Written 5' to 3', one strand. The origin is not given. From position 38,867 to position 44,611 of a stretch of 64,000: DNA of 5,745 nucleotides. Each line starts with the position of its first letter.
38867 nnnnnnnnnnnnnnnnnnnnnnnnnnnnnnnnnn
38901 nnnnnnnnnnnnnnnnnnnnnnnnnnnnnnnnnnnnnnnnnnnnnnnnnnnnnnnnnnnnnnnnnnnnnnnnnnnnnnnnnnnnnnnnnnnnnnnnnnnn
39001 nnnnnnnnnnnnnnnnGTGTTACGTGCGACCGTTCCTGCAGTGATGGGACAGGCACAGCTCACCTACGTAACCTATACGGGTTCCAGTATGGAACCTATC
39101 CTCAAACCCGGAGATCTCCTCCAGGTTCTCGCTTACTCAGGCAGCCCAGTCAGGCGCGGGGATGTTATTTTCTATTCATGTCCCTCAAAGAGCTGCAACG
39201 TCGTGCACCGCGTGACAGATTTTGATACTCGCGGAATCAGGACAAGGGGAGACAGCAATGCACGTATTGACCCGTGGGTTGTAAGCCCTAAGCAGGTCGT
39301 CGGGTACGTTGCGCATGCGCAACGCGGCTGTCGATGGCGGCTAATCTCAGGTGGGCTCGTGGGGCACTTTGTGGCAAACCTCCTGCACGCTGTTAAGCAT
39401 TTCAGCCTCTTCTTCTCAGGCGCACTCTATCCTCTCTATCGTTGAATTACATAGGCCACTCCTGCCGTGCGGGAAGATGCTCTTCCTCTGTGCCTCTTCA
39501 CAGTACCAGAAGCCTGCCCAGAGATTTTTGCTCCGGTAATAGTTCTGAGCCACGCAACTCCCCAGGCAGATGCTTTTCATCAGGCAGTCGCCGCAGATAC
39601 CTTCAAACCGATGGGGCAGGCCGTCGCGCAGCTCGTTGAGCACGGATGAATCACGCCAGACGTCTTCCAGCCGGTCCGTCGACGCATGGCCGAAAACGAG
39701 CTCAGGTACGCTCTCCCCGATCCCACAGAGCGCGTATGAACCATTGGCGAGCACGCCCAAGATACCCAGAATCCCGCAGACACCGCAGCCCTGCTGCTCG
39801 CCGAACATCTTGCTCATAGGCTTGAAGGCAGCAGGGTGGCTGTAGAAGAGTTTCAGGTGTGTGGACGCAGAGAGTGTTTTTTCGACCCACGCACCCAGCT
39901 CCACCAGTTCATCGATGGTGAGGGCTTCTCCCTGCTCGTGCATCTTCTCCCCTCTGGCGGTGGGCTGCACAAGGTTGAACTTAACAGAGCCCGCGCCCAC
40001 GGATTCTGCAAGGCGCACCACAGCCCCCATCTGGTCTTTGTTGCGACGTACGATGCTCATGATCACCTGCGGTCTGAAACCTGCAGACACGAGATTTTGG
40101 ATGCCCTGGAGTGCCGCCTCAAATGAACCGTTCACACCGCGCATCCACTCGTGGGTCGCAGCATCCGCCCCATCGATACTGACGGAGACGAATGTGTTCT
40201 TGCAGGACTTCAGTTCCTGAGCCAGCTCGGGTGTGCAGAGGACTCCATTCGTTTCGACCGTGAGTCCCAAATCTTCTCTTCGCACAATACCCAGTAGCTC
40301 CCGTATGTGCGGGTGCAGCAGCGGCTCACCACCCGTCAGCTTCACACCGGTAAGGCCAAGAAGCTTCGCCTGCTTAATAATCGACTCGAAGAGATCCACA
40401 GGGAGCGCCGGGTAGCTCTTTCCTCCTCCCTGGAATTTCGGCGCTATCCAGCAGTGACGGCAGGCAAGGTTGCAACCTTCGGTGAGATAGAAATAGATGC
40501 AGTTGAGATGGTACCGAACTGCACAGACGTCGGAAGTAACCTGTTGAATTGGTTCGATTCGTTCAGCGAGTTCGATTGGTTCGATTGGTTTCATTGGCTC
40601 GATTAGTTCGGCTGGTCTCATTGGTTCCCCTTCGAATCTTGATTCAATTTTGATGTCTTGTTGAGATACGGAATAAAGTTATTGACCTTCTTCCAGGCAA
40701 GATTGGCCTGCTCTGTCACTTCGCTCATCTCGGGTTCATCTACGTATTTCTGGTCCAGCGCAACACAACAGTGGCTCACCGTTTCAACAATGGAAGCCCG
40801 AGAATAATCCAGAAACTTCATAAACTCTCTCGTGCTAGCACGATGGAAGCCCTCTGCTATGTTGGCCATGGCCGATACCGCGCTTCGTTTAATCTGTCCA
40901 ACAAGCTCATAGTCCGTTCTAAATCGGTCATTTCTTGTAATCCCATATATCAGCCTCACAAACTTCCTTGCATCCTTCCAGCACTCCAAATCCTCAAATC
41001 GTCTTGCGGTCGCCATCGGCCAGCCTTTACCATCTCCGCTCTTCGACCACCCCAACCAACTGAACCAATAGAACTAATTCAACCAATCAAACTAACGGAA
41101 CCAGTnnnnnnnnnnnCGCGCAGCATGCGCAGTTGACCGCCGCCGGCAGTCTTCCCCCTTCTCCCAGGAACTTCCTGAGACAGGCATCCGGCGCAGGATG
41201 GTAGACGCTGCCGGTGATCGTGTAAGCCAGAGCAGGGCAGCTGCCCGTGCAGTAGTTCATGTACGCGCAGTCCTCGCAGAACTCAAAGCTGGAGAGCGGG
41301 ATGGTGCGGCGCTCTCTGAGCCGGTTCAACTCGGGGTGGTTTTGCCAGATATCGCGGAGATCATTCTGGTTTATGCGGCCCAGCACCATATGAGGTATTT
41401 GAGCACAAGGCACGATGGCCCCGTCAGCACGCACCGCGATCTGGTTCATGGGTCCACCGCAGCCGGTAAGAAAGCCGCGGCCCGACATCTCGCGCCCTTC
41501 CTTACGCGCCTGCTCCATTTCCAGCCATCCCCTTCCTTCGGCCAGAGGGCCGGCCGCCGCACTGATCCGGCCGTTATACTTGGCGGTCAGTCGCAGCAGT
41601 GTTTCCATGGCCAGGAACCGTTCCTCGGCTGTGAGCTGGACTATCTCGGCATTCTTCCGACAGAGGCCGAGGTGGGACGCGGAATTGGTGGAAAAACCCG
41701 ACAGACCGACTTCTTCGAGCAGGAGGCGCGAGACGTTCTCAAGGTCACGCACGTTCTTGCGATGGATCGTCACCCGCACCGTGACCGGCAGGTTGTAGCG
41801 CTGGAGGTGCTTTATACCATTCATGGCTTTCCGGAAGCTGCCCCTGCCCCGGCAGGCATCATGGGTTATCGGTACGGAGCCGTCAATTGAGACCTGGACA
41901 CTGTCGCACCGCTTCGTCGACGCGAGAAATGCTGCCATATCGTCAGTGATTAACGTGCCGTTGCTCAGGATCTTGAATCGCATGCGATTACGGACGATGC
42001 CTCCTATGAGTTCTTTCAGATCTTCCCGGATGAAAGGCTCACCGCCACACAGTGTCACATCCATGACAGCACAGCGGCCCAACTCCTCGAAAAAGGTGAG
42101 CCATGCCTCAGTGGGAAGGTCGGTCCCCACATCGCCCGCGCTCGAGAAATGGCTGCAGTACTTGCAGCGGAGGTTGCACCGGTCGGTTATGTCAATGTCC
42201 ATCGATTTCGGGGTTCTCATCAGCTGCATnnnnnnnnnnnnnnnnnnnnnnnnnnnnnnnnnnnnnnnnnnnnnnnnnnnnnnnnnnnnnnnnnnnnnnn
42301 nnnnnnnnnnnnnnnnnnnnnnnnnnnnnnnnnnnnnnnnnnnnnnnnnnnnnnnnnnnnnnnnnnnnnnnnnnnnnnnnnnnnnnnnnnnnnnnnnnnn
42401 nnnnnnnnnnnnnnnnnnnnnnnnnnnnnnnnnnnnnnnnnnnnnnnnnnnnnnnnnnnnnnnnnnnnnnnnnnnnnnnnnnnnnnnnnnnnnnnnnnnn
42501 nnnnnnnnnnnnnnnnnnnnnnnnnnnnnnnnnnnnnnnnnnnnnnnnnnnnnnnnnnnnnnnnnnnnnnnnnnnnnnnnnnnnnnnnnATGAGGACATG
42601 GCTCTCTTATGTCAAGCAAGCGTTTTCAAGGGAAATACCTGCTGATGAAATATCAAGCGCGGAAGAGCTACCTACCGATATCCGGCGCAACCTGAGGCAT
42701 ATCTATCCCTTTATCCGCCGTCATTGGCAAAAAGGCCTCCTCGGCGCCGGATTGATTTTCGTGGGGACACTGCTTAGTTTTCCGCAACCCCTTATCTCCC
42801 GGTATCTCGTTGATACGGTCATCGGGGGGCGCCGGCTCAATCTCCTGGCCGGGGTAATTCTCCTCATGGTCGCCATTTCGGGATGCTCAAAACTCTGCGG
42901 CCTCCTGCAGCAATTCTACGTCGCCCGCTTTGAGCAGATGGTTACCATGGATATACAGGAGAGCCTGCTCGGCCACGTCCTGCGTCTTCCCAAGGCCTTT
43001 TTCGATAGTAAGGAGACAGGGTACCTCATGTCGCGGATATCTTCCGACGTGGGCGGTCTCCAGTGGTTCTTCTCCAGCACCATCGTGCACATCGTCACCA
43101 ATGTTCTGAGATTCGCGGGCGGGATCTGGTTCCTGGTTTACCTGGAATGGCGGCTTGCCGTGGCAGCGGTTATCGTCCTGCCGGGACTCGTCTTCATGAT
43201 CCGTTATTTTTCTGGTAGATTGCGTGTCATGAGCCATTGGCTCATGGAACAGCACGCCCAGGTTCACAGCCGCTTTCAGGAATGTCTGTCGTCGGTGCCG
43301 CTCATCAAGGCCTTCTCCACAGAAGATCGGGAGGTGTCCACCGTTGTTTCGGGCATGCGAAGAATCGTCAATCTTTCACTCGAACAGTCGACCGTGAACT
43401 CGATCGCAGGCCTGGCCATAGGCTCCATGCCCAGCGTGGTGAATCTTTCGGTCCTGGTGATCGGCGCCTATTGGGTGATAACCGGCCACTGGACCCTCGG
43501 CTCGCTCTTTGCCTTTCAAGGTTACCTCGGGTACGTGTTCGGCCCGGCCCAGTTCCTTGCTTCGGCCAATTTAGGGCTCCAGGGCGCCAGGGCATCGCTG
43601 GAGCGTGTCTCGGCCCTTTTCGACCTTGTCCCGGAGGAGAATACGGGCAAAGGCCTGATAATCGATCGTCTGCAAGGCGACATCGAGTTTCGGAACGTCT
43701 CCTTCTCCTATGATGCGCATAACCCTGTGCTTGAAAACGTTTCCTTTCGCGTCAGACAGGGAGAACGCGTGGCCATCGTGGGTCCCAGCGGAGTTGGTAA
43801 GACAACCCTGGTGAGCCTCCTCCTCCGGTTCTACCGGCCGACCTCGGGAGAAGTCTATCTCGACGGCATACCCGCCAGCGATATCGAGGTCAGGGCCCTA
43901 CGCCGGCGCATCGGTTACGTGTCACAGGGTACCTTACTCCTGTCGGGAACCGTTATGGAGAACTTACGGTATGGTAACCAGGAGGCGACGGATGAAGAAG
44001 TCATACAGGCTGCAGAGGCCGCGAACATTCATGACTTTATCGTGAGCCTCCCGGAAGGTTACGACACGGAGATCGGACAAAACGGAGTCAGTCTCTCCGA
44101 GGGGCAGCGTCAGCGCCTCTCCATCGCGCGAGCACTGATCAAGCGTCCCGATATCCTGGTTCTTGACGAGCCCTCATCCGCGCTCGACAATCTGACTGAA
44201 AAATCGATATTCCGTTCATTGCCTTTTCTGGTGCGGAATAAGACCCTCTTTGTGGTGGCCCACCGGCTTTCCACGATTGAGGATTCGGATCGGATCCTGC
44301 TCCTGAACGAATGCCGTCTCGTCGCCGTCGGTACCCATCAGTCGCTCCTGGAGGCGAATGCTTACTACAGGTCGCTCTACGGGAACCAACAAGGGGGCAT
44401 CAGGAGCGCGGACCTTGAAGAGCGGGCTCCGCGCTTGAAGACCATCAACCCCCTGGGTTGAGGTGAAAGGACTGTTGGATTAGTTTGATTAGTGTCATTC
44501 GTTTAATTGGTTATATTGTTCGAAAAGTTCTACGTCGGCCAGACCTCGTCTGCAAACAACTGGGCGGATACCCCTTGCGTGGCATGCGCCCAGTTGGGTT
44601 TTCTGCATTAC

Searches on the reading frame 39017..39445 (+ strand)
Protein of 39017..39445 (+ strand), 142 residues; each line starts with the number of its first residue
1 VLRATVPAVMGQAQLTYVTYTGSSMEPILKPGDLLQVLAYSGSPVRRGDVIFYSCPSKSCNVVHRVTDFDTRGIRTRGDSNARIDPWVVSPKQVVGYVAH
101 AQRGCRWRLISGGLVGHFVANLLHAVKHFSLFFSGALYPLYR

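Call 77: search_protein_families(library=pfam, max_evalue=0.1, proteins=[window:39017-39445:+])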
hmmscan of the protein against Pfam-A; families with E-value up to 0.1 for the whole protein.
window:39017-39445:+ (142 aa): 2 families
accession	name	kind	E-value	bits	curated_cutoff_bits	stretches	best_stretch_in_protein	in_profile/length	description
PF10502.14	Peptidase_S26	-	0.00096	19.6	22.9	1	15-66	23-77/168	Signal peptidase, peptidase S26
PF00717.28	Peptidase_S24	-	0.0029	17.7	23.3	1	11-77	31-92/116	Peptidase S24-like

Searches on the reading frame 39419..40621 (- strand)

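Call 77: search_protein_families(library=pfam, max_evalue=0.1, proteins=[window:39419-40621:-])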
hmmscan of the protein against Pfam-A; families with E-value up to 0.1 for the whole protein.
window:39419-40621:- (401 aa): 3 families
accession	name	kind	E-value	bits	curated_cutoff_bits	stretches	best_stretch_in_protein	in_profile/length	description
PF04055.27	Radical_SAM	-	2.6e-26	93.2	29.5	1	46-190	3-148/166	Radical SAM superfamily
PF13353.11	Fer4_12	-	4.4e-06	27.5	22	1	46-130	11-95/137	4Fe-4S single cluster domain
PF13186.11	SPASM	-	0.00029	21.5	21.5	1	287-346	7-66/67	Iron-sulfur cluster-binding domain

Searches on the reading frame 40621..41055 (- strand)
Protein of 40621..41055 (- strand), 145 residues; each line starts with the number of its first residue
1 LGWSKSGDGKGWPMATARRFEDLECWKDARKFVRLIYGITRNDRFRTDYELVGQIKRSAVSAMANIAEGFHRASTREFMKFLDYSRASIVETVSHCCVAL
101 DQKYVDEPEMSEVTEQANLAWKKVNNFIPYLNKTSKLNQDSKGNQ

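Call 77: search_protein_families(library=pfam, max_evalue=0.1, proteins=[window:40621-41055:-])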
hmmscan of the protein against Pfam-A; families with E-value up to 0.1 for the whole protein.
window:40621-41055:- (145 aa): 5 families
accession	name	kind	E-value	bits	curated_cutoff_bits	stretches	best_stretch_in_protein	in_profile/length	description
PF05635.17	23S_rRNA_IVP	-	6.8e-27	94.2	33.8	1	21-123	1-103/106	23S rRNA-intervening sequence protein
PF10042.14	DUF2278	-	0.0035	17.7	25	1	46-109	56-119/206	Uncharacterized conserved protein (DUF2278)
PF08894.16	DUF1838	-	0.0051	17.1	25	1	56-133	97-172/232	Protein of unknown function (DUF1838)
PF25051.1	WHD_MCM8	-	0.066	13.7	26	0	94-137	25-68/80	MCM8 winged helix domain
PF14947.12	HTH_45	-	0.09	13.2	25.5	0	108-140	20-52/77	Winged helix-turn-helix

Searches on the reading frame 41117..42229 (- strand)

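Call 77: search_protein_families(library=pfam, max_evalue=0.1, proteins=[window:41117-42229:-])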
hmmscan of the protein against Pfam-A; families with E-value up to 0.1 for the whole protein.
window:41117-42229:- (371 aa): 3 families
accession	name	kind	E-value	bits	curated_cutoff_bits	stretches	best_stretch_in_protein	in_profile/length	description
PF04055.27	Radical_SAM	-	1.9e-23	83.9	29.5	1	14-169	3-165/166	Radical SAM superfamily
PF13186.11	SPASM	-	8.8e-11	42.4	21.5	1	257-321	1-66/67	Iron-sulfur cluster-binding domain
PF13353.11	Fer4_12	-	1.1e-05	26.2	22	1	17-119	14-117/137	4Fe-4S single cluster domain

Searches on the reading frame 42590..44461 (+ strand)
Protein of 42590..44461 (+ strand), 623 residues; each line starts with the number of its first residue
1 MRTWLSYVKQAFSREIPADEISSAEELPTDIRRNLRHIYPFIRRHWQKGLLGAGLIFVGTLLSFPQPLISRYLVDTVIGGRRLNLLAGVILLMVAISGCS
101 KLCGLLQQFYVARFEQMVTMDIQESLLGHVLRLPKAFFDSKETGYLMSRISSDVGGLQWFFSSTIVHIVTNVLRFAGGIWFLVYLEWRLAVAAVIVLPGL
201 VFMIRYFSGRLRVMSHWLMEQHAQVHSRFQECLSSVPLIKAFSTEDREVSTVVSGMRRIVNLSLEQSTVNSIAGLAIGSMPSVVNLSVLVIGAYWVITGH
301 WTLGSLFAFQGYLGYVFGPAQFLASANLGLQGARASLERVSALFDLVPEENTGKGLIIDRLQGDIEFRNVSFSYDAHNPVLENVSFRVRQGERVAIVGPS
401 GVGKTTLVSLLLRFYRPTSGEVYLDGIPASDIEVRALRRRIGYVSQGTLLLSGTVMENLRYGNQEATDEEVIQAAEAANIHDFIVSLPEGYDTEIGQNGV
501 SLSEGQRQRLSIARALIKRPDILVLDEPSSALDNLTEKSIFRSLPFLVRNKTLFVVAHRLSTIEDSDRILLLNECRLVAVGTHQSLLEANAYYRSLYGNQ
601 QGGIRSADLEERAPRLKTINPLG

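Call 77: search_protein_families(library=pfam, max_evalue=0.1, proteins=[window:42590-44461:+])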
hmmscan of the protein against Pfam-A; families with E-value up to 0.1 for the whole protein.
window:42590-44461:+ (623 aa): 17 families
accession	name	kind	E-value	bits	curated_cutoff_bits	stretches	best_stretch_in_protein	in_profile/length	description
PF00664.28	ABC_membrane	-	2.7e-40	139.2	28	1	54-319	6-273/274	ABC transporter transmembrane region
PF00005.33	ABC_tran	-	2.4e-35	122.6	25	1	381-529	1-136/137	ABC transporter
PF13191.12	AAA_16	-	0.00025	22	32.6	1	387-418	18-51/167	AAA ATPase domain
PF13304.12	AAA_21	-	0.0012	19.4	27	0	395-414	3-22/304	AAA domain, putative AbiEii toxin, Type IV TA system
PF13401.12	AAA_22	-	0.0039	18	27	1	394-423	8-40/130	AAA domain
PF02463.25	SMC_N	-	0.0062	16.4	40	0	446-570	135-209/220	RecF/RecN/SMC N terminal domain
PF03266.21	NTPase_1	-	0.0079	16.5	23.9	1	393-443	1-47/168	NTPase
PF03193.22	RsgA_GTPase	-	0.012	15.8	30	1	381-412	97-127/174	RsgA GTPase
PF07728.20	AAA_5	-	0.02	15.3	22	1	394-423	2-31/139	AAA domain (dynein-related subfamily)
PF13481.12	AAA_25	-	0.02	15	27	1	388-413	30-55/195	AAA domain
PF13555.12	AAA_29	-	0.02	15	27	1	385-408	16-39/61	P-loop containing region of AAA domain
PF04550.17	Phage_holin_3_2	-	0.024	15.5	25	0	54-112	16-74/86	Phage holin family 2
PF13521.12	AAA_28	-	0.027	15.1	27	0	393-421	1-30/164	AAA domain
PF20720.3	nSTAND3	-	0.039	14.1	27.2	1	390-417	16-43/155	Novel STAND NTPase 3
PF09818.15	ABC_ATPase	-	0.057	12.9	23.2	0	475-536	132-192/283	P-loop domain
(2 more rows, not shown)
